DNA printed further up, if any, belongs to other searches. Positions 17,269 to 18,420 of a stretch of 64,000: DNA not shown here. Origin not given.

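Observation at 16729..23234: Lower-GC genomic island between tRNA genes carrying an atypical protein kinase plus small ORF next to the Gabija-like pair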

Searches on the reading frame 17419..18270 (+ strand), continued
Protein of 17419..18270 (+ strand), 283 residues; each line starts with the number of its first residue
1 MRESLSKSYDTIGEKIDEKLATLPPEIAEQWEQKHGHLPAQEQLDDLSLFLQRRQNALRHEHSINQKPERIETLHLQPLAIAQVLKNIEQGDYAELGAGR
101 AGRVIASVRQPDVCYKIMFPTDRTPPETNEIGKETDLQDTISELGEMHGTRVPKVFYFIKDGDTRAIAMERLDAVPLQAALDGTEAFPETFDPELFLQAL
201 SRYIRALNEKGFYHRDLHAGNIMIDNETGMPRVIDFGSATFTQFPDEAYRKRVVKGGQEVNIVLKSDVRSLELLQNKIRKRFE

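Call 53: search_protein_families(library=ncbifam, proteins=[window:17419-18270:+], max_evalue=0.1)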
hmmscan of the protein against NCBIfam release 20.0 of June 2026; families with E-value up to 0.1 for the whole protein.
window:17419-18270:+ (283 aa): 16 families
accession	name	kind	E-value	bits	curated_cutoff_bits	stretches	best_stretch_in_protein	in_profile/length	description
TIGR01982.1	UbiB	equivalog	1.9e-06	26.7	487.55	1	148-237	217-301/436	2-polyprenylphenol 6-hydroxylase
TIGR03724.2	arch_bud32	equivalog_domain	1.4e-05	24.7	125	1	147-243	52-135/193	KEOPS complex kinase/ATPase Bud32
NF038151.1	lanthi_synth_III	equivalog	2.3e-05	23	575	1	196-241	341-385/833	class III lanthionine synthetase LanKC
NF002475.0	PRK01723.1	equivalog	3.1e-05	23.1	142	1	197-251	149-201/241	3-deoxy-D-manno-octulosonic acid kinase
NF038150.1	lanthi_synth_IV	equivalog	4.2e-05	22.1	650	1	147-241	249-347/851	class IV lanthionine synthetase LanL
NF033483.0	PknB_PASTA_kin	equivalog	0.00063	18.9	450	1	160-240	77-155/563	Stk1 family PASTA domain-containing Ser/Thr kinase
NF007174.0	PRK09605.1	equivalog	0.00092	17.8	447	1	150-243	398-477/535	bifunctional N(6)-L-threonylcarbamoyladenine synthase/serine/threonine protein kinase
NF043056.1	T4SS_LegK1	equivalog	0.0062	15.2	550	1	207-246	205-246/516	Dot/Icm T4SS effector kinase LegK1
NF000240.1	macrolide_MphC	exception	0.0086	15.5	550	1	212-243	194-225/299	Mph(C) family macrolide 2'-phosphotransferase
TIGR02172.1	Fb_sc_TIGR02172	paralog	0.0088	15.9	228.2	0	90-171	3-75/226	TIGR02172 family protein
NF003404.0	PRK04750.1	equivalog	0.0098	14.5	667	1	164-237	235-309/529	ubiquinone biosynthesis regulatory protein kinase UbiB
TIGR03903.1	TOMM_kin_cyc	equivalog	0.017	12.9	705.75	1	183-253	72-143/1267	TOMM system kinase/cyclase fusion protein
NF038056.1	macrolide_MphM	exception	0.03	13.9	610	1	209-246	189-226/298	macrolide 2'-phosphotransferase MphM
NF041408.1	XopAU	subfamily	0.04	13.5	450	1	207-238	344-375/498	XopAU family type III secretion system effector serine/threonine kinase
NF000242.2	macrolide_MphB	exception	0.04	13.2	615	1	210-245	194-229/299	Mph(B) family macrolide 2'-phosphotransferase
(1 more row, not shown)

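Call 61: find_encoding_contigs(protein=P0017, flank=8000, max_places=1)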
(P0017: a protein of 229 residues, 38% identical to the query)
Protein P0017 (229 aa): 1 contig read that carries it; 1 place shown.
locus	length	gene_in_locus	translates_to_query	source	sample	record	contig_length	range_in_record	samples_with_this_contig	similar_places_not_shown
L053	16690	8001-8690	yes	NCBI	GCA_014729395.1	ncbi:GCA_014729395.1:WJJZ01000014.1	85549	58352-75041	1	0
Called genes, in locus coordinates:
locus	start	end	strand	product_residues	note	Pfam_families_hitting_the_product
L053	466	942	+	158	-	-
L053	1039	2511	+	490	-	PF12733:Cadherin-like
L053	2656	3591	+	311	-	PF02518:HATPase_c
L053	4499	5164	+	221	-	PF00072:Response_reg, PF00486:Trans_reg_C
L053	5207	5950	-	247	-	PF10648:Gmad2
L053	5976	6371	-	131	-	PF06745:ATPase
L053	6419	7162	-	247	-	PF06745:ATPase, PF23442:DUF7125 (faint), PF06745:ATPase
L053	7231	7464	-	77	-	PF06745:ATPase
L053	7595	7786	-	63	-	PF07689:KaiB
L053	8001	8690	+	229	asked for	PF00069:Pkinase, PF01636:APH (faint)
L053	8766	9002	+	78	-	-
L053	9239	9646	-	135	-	PF01814:Hemerythrin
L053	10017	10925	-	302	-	PF18075:FtsX_ECD, PF02687:FtsX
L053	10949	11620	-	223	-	PF00005:ABC_tran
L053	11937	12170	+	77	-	-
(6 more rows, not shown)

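Call 62: find_encoding_contigs(protein=P0015, flank=8000, max_places=1)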
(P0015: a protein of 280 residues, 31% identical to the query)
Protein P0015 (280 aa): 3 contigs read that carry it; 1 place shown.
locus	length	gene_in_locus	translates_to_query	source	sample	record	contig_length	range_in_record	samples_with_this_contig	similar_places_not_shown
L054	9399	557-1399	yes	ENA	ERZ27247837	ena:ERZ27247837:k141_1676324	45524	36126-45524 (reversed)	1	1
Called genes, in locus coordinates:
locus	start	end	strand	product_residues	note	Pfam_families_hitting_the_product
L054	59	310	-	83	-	-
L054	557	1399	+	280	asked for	PF00069:Pkinase, PF03109:ABC1 (weak), PF01636:APH (weak)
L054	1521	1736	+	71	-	-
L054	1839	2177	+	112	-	PF00203:Ribosomal_S19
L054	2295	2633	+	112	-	PF00237:Ribosomal_L22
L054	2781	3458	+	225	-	PF07650:KH_2, PF00189:Ribosomal_S3_C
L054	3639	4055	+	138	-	PF00252:Ribosomal_L16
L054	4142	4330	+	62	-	PF00831:Ribosomal_L29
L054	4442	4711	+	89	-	PF00366:Ribosomal_S17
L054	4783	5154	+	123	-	PF00238:Ribosomal_L14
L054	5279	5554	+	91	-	PF17136:ribosomal_L24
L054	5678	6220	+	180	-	PF00281:Ribosomal_L5, PF00673:Ribosomal_L5_C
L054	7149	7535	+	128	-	PF00410:Ribosomal_S8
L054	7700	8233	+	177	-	PF00347:Ribosomal_L6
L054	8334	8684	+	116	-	PF00861:Ribosomal_L18p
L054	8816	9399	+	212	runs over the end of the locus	PF00333:Ribosomal_S5, PF03719:Ribosomal_S5_C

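Call 63: find_encoding_contigs(protein=P0013, flank=8000, max_places=1)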
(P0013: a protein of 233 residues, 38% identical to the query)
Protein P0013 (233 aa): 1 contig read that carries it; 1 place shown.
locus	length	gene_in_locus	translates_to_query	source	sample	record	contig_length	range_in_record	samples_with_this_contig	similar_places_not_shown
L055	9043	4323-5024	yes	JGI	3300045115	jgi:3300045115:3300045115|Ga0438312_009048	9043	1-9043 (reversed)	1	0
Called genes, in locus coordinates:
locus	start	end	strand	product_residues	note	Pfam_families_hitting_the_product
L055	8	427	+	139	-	-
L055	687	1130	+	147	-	PF01029:NusB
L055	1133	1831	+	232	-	PF22935:RM44_endonuclase (faint), PF14622:Ribonucleas_3_3, PF00636:Ribonuclease_3, PF00035:dsrm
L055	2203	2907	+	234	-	-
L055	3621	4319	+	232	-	-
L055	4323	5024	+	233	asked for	PF00069:Pkinase, PF07714:PK_Tyr_Ser-Thr (weak), PF01636:APH (weak), PF19974:TCAD9 (weak)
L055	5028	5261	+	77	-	-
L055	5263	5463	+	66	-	-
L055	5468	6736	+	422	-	PF00587:tRNA-synt_2b, PF03129:HGTP_anticodon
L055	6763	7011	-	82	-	-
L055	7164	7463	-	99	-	PF00216:Bac_DNA_binding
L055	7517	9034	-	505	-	PF08668:HDOD (faint), PF12072:RNase_Y_N, PF00013:KH_1, PF01966:HD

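Call 67: search_protein_families(library=phrogs, proteins=[window:17419-18270:+], max_evalue=0.01)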
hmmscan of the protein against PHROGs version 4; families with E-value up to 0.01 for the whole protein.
window:17419-18270:+ (283 aa): 4 families
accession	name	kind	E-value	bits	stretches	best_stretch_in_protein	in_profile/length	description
phrog_2361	-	other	7.5e-08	32.7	1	139-242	60-160/415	serine-threonine kinase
phrog_18305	-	other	1.1e-05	26.1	1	205-242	153-189/284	kinase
phrog_3297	-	other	2.6e-05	25.1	1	196-240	70-113/160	kinase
phrog_9248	-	unknown function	0.00076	19.4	1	152-238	226-309/439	-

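Call 70: list_cluster_members(proteins=[P0001, P0019, P0002, P0004, P0025, P0020])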
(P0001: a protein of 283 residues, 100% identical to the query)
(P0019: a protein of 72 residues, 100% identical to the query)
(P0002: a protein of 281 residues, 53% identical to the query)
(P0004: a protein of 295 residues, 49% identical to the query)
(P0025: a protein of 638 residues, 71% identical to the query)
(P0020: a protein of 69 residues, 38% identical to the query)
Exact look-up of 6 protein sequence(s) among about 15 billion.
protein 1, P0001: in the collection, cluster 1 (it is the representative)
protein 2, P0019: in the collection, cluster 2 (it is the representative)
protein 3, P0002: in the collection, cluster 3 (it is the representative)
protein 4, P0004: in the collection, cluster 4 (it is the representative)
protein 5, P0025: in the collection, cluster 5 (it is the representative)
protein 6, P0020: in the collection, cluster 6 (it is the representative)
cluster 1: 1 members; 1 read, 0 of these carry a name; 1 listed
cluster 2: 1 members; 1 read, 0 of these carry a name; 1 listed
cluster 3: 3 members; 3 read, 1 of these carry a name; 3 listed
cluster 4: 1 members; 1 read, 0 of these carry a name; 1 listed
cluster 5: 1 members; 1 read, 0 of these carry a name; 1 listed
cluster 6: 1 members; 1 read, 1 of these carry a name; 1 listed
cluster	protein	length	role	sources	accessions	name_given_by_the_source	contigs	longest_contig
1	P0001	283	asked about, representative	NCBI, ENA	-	-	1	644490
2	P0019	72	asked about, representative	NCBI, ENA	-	-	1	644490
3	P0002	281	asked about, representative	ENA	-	-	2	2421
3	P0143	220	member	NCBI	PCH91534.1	hypothetical protein COB80_02260, partial [Candidatus Kaiserbacteria bacterium]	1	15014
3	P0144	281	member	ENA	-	-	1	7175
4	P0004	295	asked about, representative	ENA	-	-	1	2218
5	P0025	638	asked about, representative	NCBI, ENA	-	-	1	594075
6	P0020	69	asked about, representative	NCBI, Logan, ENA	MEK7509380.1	MAG: hypothetical protein AAB605_01560 [Patescibacteria group bacterium]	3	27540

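Call 71: find_encoding_contigs(protein=P0144, flank=7000, max_places=2)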
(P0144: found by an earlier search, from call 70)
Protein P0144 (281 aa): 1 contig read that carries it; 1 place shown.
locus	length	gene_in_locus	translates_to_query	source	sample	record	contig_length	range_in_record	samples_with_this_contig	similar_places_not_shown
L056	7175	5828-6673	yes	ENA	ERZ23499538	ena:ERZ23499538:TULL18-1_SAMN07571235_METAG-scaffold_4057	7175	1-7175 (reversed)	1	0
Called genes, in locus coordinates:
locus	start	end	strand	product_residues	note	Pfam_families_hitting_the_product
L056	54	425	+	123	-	PF02130:YbeY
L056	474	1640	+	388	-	PF11104:PilM_2 (weak), PF02491:SHS2_FTSA, PF14450:FtsA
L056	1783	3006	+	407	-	PF00091:Tubulin, PF12327:FtsZ_C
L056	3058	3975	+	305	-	PF00890:FAD_binding_2 (faint), PF01134:GIDA (faint), PF01266:DAO (faint), PF03486:HI0933_like (faint), PF05834:Lycopene_cycl (faint), PF07992:Pyr_redox_2, PF13738:Pyr_redox_3, PF00070:Pyr_redox, +1 more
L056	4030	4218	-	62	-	-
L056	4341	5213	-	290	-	-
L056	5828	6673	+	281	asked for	PF01636:APH (faint), PF07714:PK_Tyr_Ser-Thr (weak), PF00069:Pkinase, PF03109:ABC1, PF01163:RIO1 (weak)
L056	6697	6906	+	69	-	-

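Call 78: search_protein_representatives(alignment_id=A2)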
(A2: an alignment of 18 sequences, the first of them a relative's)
Query: 18 sequences, 282 profile positions. Proteins with E-value up to 0.001 (for the whole library): 112529; up to 1e-10: 1768; up to 1e-30: 478. The best 150 are listed.
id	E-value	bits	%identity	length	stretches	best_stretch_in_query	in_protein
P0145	3.2e-95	335.3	-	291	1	3-279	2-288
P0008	1.0e-93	330.3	-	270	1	17-277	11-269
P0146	1.9e-89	316.3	-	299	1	8-277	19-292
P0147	1.5e-86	306.9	-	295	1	4-278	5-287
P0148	2.2e-84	299.7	-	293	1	5-274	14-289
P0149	3.3e-81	289.3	-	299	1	7-274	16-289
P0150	1.1e-80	287.6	-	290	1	7-277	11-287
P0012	1.0e-76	274.6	-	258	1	56-281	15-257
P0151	4.3e-74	265.9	-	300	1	6-280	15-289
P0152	4.2e-71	256.1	-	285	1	11-273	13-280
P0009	2.1e-70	253.9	-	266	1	59-276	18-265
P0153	2.2e-70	253.8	-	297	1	9-277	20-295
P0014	2.4e-65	237.2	-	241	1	66-280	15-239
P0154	7.5e-65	235.6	-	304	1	6-280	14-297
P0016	2.0e-61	224.4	-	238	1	46-281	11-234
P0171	8.1e-55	202.7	-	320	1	6-275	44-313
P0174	2.3e-54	201.2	-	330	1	10-274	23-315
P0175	2.6e-54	201.1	-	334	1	14-280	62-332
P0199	1.8e-51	191.8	-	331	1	63-245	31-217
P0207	6.2e-51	190.0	-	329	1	67-277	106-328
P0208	7.4e-51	189.7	-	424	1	6-280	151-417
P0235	8.0e-49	183.1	-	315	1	77-278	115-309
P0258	1.7e-47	178.7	-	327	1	71-240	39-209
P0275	8.2e-47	176.4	-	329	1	60-280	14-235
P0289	3.7e-46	174.3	-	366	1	71-281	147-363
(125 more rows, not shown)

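Call 85: search_protein_families(library=pfam, proteins=[P0208, P0289, P0175, P0207, P0235, P0174, P0199, P0258, P0275, P0171], max_evalue=0.01)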
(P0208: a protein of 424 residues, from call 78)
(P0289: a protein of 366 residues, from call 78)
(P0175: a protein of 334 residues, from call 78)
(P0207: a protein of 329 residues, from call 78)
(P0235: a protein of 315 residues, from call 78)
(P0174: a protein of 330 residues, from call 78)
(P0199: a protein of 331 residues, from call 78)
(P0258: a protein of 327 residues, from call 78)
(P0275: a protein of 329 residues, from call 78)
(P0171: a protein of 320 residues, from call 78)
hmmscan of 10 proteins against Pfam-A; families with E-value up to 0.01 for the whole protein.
P0208 (424 aa): 4 families
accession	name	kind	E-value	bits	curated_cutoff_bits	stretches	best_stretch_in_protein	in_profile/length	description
PF00069.31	Pkinase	-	9.8e-11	42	31.7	1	237-382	5-146/263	Protein kinase domain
PF01636.29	APH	-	4.3e-08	33.6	23.2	1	338-387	155-203/239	Phosphotransferase enzyme family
PF07714.23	PK_Tyr_Ser-Thr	-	3.7e-05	23.6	23.1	1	250-382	25-150/258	Protein tyrosine and serine/threonine kinase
PF06293.20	Kdo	-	0.00028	20.8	21.3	1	274-405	59-189/207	Lipopolysaccharide kinase (Kdo/WaaP) family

P0289 (366 aa): 6 families
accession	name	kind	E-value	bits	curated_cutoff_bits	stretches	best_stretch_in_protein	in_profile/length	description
PF00069.31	Pkinase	-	7.5e-16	58.7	31.7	1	167-312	6-147/263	Protein kinase domain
PF06293.20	Kdo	-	8.4e-07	29.1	21.3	1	236-314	91-173/207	Lipopolysaccharide kinase (Kdo/WaaP) family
PF07714.23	PK_Tyr_Ser-Thr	-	2.8e-06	27.3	23.1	1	159-313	5-152/258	Protein tyrosine and serine/threonine kinase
PF01636.29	APH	-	2.2e-05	24.8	23.2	1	254-320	139-207/239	Phosphotransferase enzyme family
PF10707.15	YrbL-PhoP_reg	-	0.00037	20.6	31.5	1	167-305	8-150/185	PhoP regulatory network protein YrbL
PF01633.27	Choline_kinase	-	0.008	16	29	1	257-316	133-197/300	Choline/ethanolamine kinase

P0175 (334 aa): 8 families
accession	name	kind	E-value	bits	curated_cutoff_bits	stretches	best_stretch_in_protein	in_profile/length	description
PF03109.22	ABC1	-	2.8e-10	40.2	22.9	1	179-287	113-217/244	ABC1 atypical kinase-like domain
PF00069.31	Pkinase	-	4e-10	40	31.7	1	142-288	7-149/263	Protein kinase domain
PF01163.29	RIO1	-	4e-06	27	22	1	192-293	66-160/187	RIO domain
PF01636.29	APH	-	5.6e-06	26.7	23.2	1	242-284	155-197/239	Phosphotransferase enzyme family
PF07714.23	PK_Tyr_Ser-Thr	-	0.00013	21.8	23.1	1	142-288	7-153/258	Protein tyrosine and serine/threonine kinase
PF19974.5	TCAD9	-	0.00032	20.4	40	1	245-281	288-321/429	Ternary complex associated domain 9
PF06293.20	Kdo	-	0.00056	19.9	21.3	1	211-282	93-167/207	Lipopolysaccharide kinase (Kdo/WaaP) family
PF00454.33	PI3_PI4_kinase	-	0.0041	17.5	27.1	0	239-299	121-185/241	Phosphatidylinositol 3- and 4-kinase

P0207 (329 aa): 6 families
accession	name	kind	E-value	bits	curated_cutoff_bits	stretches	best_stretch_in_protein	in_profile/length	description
PF00069.31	Pkinase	-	1.2e-12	48.2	31.7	1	127-290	5-150/263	Protein kinase domain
PF06293.20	Kdo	-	2.8e-10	40.4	21.3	1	164-282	47-166/207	Lipopolysaccharide kinase (Kdo/WaaP) family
PF01636.29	APH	-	6.6e-08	33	23.2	1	257-283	169-195/239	Phosphotransferase enzyme family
PF10707.15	YrbL-PhoP_reg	-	8.3e-08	32.6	31.5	1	126-273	6-140/185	PhoP regulatory network protein YrbL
PF03109.22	ABC1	-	6.6e-06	25.9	22.9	1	211-294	143-222/244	ABC1 atypical kinase-like domain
PF07714.23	PK_Tyr_Ser-Thr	-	0.00029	20.7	23.1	1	194-287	64-151/258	Protein tyrosine and serine/threonine kinase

P0235 (315 aa): 6 families
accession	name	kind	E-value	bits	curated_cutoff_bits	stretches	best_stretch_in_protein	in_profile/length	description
PF00069.31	Pkinase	-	8.9e-11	42.1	31.7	1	124-276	4-154/263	Protein kinase domain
PF01636.29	APH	-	2.8e-07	31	23.2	1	222-269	151-199/239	Phosphotransferase enzyme family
PF03109.22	ABC1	-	3.3e-06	26.9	22.9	1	174-272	128-219/244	ABC1 atypical kinase-like domain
PF01163.29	RIO1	-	1.1e-05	25.6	22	1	167-275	59-159/187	RIO domain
PF22303.2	OspG_kinase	-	0.00077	19.9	27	1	187-266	57-129/152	Protein kinase OspG, kinase domain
PF01633.27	Choline_kinase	-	0.008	16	29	0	221-270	144-194/300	Choline/ethanolamine kinase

P0174 (330 aa): 7 families
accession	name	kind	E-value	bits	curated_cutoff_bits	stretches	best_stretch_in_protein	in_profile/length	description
PF00069.31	Pkinase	-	7.1e-14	52.3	31.7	1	131-284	6-152/263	Protein kinase domain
PF01636.29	APH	-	4.2e-09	37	23.2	1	231-278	147-198/239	Phosphotransferase enzyme family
PF03109.22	ABC1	-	2.8e-08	33.7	22.9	1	151-280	93-217/244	ABC1 atypical kinase-like domain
PF07714.23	PK_Tyr_Ser-Thr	-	9.1e-05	22.3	23.1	1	167-287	41-159/258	Protein tyrosine and serine/threonine kinase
PF06293.20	Kdo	-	0.00033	20.6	21.3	1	180-281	67-173/207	Lipopolysaccharide kinase (Kdo/WaaP) family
PF01163.29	RIO1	-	0.0059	16.7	22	0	148-276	35-150/187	RIO domain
PF19974.5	TCAD9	-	0.0081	15.8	40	0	236-281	286-328/429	Ternary complex associated domain 9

P0199 (331 aa): 7 families
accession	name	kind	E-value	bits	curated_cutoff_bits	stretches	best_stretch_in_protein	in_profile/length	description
PF00069.31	Pkinase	-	4.2e-11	43.2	31.7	1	59-213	9-153/263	Protein kinase domain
PF01636.29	APH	-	3.4e-08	34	23.2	1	158-206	150-198/239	Phosphotransferase enzyme family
PF07714.23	PK_Tyr_Ser-Thr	-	9.7e-07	28.8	23.1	1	122-239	69-178/258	Protein tyrosine and serine/threonine kinase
PF19974.5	TCAD9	-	2.6e-05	24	40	1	162-208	281-327/429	Ternary complex associated domain 9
PF01163.29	RIO1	-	3.7e-05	23.9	22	1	85-207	43-153/187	RIO domain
PF10707.15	YrbL-PhoP_reg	-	6.6e-05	23.1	31.5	0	53-88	5-40/185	PhoP regulatory network protein YrbL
PF06293.20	Kdo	-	7.1e-05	22.8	21.3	1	109-209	67-173/207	Lipopolysaccharide kinase (Kdo/WaaP) family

P0258 (327 aa): 6 families
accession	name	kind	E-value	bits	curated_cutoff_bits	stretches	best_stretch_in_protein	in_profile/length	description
PF00069.31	Pkinase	-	3e-08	33.8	31.7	1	55-263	4-198/263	Protein kinase domain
PF01636.29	APH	-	1.4e-05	25.4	23.2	1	171-205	165-199/239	Phosphotransferase enzyme family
PF01163.29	RIO1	-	1.7e-05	25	22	1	83-208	43-156/187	RIO domain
PF06293.20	Kdo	-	1.9e-05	24.7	21.3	1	98-205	61-171/207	Lipopolysaccharide kinase (Kdo/WaaP) family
PF01633.27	Choline_kinase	-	0.00027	20.8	29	1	156-201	144-189/300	Choline/ethanolamine kinase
PF19974.5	TCAD9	-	0.00045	19.9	40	1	174-202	297-323/429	Ternary complex associated domain 9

P0275 (329 aa): 3 families
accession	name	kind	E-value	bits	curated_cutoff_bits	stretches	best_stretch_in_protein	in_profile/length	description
PF00069.31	Pkinase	-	1.7e-06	28.1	31.7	1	113-195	69-146/263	Protein kinase domain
PF03109.22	ABC1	-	4.2e-05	23.2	22.9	1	117-194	141-214/244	ABC1 atypical kinase-like domain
PF01636.29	APH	-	0.00013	22.3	23.2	1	162-194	163-197/239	Phosphotransferase enzyme family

P0171 (320 aa): 9 families
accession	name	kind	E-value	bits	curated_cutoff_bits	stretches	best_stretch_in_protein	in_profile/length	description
PF00069.31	Pkinase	-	5.5e-13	49.3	31.7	1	134-281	7-153/263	Protein kinase domain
PF06293.20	Kdo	-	1.1e-08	35.2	21.3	1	151-273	41-169/207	Lipopolysaccharide kinase (Kdo/WaaP) family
PF03109.22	ABC1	-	3.1e-07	30.2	22.9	1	184-276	129-217/244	ABC1 atypical kinase-like domain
PF07714.23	PK_Tyr_Ser-Thr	-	1.4e-06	28.3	23.1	1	143-276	24-152/258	Protein tyrosine and serine/threonine kinase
PF01636.29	APH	-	4.1e-06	27.2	23.2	1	228-273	150-197/239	Phosphotransferase enzyme family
PF17667.7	Pkinase_fungal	-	5.4e-06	25.8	24.1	1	239-293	299-358/387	Fungal protein kinase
PF01163.29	RIO1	-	0.00014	22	22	1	171-280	57-158/187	RIO domain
PF10707.15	YrbL-PhoP_reg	-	0.0047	17.1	31.5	1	131-264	6-142/185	PhoP regulatory network protein YrbL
PF19974.5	TCAD9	-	0.0074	15.9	40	0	232-273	281-324/429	Ternary complex associated domain 9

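Call 89: find_encoding_contigs(protein=P0258, flank=6000, max_places=2)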
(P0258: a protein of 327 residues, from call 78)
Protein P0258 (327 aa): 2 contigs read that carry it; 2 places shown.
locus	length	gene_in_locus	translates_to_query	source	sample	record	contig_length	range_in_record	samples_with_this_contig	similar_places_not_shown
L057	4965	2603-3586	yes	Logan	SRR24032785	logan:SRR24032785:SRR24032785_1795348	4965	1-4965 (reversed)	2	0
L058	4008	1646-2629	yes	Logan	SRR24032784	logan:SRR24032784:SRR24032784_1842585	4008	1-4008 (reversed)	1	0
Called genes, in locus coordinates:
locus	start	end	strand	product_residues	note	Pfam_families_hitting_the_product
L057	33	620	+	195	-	PF09335:VTT_dom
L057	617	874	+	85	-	-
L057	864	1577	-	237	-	-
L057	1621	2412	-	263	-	PF00892:EamA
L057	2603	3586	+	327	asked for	PF00069:Pkinase, PF01163:RIO1 (faint), PF06293:Kdo (faint), PF01636:APH (weak)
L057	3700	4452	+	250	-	PF00849:PseudoU_synth_2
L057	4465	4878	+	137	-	PF01245:Ribosomal_L19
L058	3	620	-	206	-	?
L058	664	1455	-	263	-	PF00892:EamA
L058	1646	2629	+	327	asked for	PF00069:Pkinase, PF01163:RIO1 (faint), PF06293:Kdo (faint), PF01636:APH (weak)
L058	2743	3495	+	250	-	PF00849:PseudoU_synth_2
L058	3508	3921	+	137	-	PF01245:Ribosomal_L19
